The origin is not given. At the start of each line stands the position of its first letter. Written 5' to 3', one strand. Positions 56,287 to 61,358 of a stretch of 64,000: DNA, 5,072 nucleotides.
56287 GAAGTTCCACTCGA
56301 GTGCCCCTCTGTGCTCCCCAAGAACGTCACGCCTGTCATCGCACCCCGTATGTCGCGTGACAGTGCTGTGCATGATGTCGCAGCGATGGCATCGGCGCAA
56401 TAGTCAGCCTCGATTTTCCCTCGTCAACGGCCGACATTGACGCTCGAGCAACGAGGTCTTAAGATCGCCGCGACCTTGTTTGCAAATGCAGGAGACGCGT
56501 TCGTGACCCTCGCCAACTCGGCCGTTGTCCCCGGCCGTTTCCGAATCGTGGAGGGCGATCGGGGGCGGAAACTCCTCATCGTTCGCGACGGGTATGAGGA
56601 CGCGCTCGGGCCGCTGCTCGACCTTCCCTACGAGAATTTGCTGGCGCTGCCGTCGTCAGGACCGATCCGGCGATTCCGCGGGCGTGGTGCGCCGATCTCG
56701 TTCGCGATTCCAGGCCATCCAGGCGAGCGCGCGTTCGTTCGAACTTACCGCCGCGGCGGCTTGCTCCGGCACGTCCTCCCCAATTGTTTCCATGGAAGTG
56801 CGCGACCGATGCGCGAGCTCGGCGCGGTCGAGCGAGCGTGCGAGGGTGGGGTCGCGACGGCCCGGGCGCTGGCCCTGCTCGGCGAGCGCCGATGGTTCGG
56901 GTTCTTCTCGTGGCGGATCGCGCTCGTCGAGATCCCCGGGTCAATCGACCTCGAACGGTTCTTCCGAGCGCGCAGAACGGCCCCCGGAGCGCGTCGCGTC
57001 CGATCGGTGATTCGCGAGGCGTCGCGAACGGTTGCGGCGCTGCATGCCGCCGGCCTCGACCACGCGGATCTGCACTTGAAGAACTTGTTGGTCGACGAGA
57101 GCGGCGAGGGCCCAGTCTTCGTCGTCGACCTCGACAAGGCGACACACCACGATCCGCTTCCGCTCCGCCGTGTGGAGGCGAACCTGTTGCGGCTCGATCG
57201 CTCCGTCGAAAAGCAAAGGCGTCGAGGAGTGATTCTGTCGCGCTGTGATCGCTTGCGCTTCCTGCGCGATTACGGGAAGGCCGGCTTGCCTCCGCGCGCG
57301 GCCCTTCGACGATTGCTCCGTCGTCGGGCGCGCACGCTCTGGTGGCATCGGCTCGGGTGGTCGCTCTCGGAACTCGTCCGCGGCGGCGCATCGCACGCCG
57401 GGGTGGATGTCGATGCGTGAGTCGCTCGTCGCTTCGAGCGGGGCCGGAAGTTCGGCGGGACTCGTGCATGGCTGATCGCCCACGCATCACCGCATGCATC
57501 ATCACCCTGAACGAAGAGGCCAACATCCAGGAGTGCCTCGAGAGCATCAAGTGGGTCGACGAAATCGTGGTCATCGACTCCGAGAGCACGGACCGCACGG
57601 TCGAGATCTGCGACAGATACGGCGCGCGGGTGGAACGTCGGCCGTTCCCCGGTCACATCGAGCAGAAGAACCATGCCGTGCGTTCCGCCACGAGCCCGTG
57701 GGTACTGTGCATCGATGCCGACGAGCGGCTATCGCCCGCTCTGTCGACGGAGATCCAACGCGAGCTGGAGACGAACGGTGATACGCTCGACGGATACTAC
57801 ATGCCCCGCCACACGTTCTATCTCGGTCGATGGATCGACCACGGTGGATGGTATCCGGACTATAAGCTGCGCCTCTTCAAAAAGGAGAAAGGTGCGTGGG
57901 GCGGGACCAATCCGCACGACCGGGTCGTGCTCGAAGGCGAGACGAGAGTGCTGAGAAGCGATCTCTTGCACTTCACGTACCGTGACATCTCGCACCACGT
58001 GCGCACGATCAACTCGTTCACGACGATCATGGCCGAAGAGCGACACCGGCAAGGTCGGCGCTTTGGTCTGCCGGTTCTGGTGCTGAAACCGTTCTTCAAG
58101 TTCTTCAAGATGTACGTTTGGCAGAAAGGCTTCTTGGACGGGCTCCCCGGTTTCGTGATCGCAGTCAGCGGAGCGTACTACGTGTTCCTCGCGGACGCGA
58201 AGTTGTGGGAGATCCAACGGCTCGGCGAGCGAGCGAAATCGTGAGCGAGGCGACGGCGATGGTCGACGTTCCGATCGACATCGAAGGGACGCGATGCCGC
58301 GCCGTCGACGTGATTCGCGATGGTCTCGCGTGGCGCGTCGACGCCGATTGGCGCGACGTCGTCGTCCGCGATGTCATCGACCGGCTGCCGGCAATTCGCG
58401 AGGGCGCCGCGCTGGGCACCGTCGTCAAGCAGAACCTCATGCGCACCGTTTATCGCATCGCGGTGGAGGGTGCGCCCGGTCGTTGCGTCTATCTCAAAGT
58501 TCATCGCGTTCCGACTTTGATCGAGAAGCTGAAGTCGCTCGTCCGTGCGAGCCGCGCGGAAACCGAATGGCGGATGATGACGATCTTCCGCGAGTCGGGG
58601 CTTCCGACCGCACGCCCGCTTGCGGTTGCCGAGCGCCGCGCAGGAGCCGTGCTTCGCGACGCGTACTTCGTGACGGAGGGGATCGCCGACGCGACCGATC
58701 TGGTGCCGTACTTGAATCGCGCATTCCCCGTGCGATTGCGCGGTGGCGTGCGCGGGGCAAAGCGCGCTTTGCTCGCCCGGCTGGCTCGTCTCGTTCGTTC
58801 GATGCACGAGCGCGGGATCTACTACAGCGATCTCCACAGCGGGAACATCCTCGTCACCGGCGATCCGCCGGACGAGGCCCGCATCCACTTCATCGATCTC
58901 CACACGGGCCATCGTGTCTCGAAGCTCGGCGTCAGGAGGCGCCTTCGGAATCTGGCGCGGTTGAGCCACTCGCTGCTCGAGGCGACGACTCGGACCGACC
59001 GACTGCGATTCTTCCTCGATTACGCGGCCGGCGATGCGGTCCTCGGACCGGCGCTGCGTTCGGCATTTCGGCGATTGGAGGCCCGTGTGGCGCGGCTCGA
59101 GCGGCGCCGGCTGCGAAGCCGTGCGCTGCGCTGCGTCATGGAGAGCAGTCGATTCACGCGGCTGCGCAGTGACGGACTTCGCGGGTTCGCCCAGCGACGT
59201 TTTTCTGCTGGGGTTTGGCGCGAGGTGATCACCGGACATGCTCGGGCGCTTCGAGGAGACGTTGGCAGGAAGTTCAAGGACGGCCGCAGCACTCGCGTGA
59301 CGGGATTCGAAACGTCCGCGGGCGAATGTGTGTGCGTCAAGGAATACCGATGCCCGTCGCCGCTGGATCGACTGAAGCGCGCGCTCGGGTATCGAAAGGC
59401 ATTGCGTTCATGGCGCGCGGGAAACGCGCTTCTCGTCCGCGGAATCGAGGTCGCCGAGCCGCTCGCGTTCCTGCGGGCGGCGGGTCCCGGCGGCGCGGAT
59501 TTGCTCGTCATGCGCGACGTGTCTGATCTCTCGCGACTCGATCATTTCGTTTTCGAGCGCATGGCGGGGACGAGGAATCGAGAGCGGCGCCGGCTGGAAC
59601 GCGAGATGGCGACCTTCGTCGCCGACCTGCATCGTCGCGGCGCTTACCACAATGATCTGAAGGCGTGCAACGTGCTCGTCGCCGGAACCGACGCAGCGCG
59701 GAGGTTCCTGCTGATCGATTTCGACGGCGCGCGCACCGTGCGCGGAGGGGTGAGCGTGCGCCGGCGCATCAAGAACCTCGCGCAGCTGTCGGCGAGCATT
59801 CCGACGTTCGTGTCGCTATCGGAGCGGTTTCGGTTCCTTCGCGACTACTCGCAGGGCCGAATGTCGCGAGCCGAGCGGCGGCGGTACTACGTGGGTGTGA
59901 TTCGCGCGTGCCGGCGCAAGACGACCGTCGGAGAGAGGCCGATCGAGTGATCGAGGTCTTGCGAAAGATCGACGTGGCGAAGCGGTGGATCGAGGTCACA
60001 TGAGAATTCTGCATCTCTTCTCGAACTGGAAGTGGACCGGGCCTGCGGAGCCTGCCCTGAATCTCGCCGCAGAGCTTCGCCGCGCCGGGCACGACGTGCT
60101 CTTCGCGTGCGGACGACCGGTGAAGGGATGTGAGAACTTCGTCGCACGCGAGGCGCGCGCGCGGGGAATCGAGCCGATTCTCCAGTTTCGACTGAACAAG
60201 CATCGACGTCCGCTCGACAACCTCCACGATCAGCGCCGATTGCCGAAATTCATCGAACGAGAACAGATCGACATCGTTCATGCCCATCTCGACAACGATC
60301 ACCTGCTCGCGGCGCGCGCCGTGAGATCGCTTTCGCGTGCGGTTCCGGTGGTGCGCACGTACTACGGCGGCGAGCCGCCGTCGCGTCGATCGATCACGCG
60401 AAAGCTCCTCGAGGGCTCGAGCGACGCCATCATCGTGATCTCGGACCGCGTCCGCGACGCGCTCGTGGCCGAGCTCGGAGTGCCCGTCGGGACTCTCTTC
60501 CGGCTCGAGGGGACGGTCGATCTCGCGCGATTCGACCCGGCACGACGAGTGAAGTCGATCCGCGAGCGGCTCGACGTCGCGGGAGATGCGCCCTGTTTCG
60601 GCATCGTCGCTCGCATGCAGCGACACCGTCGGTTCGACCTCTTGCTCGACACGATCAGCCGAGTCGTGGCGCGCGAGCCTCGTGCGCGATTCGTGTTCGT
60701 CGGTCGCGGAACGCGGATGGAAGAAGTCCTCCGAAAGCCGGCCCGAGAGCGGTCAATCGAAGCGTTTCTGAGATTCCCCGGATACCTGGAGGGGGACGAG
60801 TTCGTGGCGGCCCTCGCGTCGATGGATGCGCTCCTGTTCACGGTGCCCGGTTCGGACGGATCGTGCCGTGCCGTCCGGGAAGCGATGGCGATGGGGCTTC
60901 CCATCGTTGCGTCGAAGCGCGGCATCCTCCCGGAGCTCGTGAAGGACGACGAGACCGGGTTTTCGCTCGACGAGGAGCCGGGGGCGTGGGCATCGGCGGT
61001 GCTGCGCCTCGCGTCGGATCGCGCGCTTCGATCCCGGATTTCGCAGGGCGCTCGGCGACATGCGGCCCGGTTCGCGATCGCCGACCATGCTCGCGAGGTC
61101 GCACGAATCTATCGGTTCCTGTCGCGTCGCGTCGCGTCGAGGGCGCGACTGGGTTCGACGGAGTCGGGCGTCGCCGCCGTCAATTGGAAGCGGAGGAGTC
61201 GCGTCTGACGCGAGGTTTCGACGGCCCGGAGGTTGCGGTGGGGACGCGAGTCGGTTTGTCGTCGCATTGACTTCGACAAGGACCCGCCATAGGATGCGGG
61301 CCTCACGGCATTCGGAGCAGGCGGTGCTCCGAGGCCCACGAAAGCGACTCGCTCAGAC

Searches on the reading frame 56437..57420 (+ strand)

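Call 35: search_protein_families(library=pfam, proteins=[window:56437-57420:+], max_evalue=0.001)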
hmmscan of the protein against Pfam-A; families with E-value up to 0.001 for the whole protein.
window:56437-57420:+ (327 aa): 3 families
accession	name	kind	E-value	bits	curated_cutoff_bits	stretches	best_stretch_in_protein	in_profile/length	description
PF06293.20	Kdo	-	4.5e-19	69.1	21.3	1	101-278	32-206/207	Lipopolysaccharide kinase (Kdo/WaaP) family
PF01636.29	APH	-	0.00016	22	23.2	1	186-241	149-203/239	Phosphotransferase enzyme family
PF00069.31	Pkinase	-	0.00089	19.2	31.7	0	171-236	84-146/263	Protein kinase domain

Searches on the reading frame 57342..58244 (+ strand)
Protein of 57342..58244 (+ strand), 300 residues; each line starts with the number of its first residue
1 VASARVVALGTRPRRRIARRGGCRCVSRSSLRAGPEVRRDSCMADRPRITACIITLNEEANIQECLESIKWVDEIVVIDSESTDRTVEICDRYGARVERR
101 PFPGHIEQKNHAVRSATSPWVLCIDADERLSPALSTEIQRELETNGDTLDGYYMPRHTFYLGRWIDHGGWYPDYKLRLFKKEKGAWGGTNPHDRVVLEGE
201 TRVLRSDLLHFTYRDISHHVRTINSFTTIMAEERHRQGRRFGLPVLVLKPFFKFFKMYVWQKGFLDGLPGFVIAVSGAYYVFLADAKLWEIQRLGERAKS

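Call 35: search_protein_families(library=pfam, proteins=[window:57342-58244:+], max_evalue=0.001)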
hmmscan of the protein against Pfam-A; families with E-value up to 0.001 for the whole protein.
window:57342-58244:+ (300 aa): 2 families
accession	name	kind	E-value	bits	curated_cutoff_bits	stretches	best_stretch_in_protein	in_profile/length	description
PF00535.33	Glycos_transf_2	-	7.1e-22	78.5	23.3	1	51-181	2-139/168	Glycosyl transferase family 2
PF13704.12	Glyco_tranf_2_4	-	0.00021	22.1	27.5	1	57-129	2-83/98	Glycosyl transferase family 2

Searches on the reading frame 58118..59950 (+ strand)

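Call 35: search_protein_families(library=pfam, proteins=[window:58118-59950:+], max_evalue=0.001)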
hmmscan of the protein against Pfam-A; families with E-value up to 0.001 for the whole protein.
window:58118-59950:+ (610 aa): 3 families
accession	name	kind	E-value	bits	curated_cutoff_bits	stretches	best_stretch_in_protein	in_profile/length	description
PF06293.20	Kdo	-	2.5e-40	138.6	21.3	2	143-299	54-204/207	Lipopolysaccharide kinase (Kdo/WaaP) family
PF00069.31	Pkinase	-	5.5e-08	33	31.7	1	473-546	84-153/263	Protein kinase domain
PF03109.22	ABC1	-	0.00054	19.6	22.9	0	226-261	180-211/244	ABC1 atypical kinase-like domain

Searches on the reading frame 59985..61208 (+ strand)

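Call 35: search_protein_families(library=pfam, proteins=[window:59985-61208:+], max_evalue=0.001)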
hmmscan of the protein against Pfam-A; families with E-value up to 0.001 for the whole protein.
window:59985-61208:+ (407 aa): 5 families
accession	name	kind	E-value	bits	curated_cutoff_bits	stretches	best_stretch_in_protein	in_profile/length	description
PF13692.12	Glyco_trans_1_4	-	4.6e-23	82.5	27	1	203-345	2-142/142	Glycosyl transferases group 1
PF00534.26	Glycos_transf_1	-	6.9e-23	81.5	26.4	1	192-358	5-171/172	Glycosyl transferases group 1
PF13439.12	Glyco_transf_4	-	1.3e-19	71.3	28.5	1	24-169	8-157/170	Glycosyltransferase Family 4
PF13579.12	Glyco_trans_4_4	-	2e-14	54.7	29.7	1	18-167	1-148/158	Glycosyl transferase 4-like domain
PF13477.12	Glyco_trans_4_2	-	1.5e-06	28.9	23.4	1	25-129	14-109/139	Glycosyl transferase 4-like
